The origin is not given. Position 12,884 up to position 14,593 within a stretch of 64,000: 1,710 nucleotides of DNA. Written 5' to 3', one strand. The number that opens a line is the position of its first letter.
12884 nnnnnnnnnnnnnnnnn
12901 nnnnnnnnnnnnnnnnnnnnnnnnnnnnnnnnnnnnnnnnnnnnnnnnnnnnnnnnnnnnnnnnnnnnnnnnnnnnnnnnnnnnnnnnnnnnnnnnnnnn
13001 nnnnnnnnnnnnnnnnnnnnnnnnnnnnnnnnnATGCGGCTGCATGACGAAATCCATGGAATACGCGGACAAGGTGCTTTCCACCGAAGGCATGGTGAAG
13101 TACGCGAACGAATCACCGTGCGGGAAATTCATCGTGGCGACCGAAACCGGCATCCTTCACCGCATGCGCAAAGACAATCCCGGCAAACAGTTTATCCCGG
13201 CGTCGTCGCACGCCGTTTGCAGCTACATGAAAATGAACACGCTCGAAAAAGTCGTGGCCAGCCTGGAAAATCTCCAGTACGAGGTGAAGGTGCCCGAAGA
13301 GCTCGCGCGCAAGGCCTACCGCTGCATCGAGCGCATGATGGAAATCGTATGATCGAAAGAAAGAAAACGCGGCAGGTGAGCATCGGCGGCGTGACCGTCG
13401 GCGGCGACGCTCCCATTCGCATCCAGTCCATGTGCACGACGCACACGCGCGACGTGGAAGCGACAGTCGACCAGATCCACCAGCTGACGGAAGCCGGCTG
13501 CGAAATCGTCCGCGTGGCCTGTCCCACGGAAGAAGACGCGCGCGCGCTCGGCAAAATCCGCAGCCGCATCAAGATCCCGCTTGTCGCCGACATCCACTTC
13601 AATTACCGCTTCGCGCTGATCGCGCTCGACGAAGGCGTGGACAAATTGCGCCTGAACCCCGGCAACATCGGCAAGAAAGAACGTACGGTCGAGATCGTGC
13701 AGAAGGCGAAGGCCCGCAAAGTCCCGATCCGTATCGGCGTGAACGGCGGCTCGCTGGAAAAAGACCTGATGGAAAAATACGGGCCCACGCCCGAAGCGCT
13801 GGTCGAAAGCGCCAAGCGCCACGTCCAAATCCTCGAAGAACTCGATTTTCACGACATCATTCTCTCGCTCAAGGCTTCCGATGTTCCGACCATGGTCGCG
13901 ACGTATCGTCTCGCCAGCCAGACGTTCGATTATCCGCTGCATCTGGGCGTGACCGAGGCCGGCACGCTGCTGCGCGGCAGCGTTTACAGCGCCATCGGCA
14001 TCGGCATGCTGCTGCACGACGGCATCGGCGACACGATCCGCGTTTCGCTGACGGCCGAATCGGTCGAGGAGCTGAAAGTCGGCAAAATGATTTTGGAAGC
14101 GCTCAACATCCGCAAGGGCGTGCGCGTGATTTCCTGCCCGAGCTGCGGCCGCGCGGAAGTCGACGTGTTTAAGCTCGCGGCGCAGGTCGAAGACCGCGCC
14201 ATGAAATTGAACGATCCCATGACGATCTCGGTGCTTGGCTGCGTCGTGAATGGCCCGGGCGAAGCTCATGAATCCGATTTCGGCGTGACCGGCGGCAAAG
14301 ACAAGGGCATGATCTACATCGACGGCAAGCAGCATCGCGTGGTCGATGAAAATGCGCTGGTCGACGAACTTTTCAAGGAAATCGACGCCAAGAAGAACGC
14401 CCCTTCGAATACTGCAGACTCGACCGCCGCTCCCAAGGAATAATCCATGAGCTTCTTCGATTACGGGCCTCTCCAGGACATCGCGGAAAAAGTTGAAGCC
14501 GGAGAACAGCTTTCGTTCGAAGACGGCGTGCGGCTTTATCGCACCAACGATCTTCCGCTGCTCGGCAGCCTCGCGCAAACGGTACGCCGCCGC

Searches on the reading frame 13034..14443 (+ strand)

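Call 14: search_protein_families(library=pfam, proteins=[window:13034-14443:+], max_evalue=0.001)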
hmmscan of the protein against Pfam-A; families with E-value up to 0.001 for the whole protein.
window:13034-14443:+ (469 aa): 1 family
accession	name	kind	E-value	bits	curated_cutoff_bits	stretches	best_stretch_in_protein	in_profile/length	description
PF04551.19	GcpE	-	4e-146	486.9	32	1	112-451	1-342/343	GcpE protein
